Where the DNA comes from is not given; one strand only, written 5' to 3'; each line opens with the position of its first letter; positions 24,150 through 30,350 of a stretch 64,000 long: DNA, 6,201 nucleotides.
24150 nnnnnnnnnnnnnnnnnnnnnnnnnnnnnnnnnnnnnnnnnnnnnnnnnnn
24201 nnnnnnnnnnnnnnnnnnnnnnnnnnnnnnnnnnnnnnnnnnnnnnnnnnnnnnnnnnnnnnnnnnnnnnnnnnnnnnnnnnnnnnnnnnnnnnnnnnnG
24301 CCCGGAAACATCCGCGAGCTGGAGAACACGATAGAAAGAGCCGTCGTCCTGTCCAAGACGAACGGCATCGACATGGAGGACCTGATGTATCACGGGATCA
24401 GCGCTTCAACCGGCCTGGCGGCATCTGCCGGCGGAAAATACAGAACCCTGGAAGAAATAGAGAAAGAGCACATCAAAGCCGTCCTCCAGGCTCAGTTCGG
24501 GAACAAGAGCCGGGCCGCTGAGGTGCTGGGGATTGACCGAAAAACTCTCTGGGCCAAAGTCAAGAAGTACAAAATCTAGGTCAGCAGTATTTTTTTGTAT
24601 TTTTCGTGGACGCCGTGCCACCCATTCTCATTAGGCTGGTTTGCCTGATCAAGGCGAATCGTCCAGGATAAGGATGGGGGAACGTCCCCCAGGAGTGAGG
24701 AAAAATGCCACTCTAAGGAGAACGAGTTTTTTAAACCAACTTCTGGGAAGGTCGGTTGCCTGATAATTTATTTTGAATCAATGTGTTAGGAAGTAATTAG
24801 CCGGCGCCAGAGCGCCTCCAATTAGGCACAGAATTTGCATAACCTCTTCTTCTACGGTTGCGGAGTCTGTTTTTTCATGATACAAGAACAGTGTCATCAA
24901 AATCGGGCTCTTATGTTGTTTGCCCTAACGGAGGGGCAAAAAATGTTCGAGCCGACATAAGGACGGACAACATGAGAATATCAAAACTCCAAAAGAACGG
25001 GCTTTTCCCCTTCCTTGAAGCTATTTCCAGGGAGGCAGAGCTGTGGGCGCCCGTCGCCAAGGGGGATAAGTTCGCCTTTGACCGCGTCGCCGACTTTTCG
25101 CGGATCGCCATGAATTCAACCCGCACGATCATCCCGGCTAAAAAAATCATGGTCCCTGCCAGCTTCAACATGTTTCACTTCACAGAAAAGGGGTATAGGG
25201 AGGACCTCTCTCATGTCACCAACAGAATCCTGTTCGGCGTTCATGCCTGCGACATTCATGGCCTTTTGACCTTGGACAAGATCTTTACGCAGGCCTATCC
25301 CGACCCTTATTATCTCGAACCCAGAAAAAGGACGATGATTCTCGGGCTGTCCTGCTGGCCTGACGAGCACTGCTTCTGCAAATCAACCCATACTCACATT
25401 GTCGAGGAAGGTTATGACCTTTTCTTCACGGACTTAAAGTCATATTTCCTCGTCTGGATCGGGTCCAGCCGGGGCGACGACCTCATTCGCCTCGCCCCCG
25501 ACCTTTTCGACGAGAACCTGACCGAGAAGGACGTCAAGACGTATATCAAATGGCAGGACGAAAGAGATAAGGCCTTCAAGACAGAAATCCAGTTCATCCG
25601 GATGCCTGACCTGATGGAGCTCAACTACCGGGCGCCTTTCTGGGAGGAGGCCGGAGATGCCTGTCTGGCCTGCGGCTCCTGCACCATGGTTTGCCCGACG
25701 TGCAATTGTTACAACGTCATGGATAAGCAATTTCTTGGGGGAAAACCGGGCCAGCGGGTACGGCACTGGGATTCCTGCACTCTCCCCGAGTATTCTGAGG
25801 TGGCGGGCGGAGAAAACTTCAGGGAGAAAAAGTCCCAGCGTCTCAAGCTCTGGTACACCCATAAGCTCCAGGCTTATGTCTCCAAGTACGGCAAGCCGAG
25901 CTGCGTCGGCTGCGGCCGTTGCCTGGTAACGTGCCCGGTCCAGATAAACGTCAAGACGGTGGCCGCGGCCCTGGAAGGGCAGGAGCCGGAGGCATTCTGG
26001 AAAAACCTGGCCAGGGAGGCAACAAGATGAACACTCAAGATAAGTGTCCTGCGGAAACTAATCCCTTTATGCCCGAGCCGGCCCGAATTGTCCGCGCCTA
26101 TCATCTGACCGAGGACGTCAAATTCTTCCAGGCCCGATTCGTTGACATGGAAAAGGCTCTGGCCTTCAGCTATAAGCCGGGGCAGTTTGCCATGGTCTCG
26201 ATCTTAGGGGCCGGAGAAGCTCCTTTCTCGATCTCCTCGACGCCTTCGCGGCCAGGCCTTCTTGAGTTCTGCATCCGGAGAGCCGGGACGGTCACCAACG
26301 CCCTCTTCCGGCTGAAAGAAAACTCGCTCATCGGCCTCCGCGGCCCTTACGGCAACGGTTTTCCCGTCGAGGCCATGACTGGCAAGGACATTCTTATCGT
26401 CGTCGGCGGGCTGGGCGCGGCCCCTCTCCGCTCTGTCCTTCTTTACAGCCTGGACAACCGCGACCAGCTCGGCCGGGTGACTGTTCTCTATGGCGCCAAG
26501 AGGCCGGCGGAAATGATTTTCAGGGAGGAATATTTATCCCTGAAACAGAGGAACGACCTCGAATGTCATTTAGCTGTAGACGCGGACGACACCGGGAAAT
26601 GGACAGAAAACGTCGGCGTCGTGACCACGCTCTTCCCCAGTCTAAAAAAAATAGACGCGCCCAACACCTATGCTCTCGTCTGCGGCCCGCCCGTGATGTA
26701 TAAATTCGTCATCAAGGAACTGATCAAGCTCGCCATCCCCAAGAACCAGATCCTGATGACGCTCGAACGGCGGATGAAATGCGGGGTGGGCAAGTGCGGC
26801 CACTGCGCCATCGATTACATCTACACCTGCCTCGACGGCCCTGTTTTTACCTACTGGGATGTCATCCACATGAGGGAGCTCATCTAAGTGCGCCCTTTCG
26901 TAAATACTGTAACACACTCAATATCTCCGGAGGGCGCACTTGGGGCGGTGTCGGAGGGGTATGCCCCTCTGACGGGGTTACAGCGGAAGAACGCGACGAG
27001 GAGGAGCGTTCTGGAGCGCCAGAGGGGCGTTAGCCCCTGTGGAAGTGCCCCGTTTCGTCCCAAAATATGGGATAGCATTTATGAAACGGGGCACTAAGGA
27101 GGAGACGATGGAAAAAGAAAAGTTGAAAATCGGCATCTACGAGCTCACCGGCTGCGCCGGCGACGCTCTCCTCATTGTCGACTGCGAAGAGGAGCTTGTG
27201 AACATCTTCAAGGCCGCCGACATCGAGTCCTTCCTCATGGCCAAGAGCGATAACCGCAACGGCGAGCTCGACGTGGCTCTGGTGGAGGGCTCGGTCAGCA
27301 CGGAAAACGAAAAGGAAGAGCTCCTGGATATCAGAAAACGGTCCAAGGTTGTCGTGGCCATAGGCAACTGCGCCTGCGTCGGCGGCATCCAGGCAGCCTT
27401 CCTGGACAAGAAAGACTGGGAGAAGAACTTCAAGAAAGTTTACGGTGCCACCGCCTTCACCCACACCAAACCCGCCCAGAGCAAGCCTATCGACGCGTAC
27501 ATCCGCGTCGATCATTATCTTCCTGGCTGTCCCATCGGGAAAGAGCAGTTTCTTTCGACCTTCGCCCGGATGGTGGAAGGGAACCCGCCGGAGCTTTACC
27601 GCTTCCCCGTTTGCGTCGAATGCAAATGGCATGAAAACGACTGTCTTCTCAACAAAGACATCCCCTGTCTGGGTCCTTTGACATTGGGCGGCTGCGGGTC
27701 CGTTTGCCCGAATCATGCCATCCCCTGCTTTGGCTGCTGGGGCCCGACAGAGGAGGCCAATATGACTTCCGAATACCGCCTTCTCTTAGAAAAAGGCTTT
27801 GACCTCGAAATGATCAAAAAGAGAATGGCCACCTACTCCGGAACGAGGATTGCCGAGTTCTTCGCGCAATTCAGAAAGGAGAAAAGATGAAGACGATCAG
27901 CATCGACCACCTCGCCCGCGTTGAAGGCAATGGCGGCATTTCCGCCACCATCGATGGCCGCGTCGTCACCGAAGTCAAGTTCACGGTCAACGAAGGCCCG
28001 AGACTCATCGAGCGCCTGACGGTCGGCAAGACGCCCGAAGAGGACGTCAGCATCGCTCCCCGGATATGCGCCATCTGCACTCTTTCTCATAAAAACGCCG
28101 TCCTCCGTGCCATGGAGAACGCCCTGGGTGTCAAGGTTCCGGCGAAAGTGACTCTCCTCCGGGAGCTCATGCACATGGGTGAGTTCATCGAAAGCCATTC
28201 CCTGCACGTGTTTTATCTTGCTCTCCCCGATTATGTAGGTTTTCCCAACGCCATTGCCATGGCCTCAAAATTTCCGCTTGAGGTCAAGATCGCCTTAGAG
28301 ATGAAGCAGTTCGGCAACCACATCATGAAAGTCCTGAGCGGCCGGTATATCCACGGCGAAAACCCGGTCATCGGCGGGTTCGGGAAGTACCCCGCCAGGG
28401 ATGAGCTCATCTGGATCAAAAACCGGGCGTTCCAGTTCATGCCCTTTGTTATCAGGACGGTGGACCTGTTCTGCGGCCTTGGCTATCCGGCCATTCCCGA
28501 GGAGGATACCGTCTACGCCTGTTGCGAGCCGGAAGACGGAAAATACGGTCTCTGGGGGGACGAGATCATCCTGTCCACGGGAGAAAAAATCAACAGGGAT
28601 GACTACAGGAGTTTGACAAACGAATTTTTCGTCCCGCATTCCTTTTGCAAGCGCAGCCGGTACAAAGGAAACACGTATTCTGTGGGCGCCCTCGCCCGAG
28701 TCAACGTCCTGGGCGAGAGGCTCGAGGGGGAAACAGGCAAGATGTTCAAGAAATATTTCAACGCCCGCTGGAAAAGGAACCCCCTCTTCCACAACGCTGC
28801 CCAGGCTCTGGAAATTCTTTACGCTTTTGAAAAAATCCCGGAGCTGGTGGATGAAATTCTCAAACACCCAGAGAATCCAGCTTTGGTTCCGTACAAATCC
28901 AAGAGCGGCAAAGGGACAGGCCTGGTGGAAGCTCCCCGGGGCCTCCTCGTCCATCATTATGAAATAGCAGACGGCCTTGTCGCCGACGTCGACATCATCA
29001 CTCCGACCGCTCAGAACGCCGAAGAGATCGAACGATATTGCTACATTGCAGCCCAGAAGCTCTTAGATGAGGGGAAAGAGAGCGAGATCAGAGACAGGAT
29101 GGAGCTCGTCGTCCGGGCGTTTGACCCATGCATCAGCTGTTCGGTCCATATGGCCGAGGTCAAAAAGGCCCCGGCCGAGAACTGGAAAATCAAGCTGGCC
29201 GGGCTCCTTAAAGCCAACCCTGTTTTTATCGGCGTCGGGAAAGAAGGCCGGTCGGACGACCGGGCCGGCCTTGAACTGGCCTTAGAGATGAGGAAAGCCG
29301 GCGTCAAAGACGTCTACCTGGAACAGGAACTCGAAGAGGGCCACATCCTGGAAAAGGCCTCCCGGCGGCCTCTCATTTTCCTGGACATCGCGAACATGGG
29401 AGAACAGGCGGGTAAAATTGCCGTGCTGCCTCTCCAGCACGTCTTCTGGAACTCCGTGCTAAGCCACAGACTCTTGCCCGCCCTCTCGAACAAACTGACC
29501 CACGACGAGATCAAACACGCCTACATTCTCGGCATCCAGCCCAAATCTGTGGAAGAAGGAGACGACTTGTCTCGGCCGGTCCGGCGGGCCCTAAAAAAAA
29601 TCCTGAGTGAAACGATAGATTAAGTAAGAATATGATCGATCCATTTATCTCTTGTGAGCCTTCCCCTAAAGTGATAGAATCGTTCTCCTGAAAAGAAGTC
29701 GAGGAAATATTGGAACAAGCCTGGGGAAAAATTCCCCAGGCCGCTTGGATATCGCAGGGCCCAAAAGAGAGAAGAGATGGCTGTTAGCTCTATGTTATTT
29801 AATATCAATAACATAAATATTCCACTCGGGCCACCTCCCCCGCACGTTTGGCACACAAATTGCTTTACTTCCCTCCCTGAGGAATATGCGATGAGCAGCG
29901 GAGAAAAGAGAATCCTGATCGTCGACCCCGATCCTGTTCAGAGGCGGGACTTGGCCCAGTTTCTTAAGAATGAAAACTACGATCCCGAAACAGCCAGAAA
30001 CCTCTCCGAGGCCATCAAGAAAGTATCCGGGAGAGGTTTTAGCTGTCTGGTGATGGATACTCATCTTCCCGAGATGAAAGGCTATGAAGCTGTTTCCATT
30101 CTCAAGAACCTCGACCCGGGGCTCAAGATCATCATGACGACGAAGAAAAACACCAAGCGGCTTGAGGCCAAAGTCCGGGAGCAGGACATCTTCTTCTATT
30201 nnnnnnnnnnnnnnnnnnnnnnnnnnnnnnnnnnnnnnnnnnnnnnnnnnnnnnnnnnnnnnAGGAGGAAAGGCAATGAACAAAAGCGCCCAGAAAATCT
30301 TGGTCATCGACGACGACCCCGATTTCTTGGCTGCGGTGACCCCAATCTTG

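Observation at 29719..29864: Second sigma-54 promoter with a related palindrome upstream of a receiver/hybrid-kinase/hycI-hypBA operon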

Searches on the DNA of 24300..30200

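Call 47: search_rna_families(source=window, start=24300, end=30200, threshold=evalue, max_evalue=1)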
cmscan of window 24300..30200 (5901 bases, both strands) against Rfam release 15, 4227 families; matches with E-value up to 1: 1.
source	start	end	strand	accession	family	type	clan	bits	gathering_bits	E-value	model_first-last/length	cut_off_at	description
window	29750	29859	-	RF03517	MIR5225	Gene; miRNA;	-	22.9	72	0.18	1-126/126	no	MIR5225 microRNA precursor family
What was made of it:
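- Tried and rejected: No known RNA element explains the palindrome (call 47).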
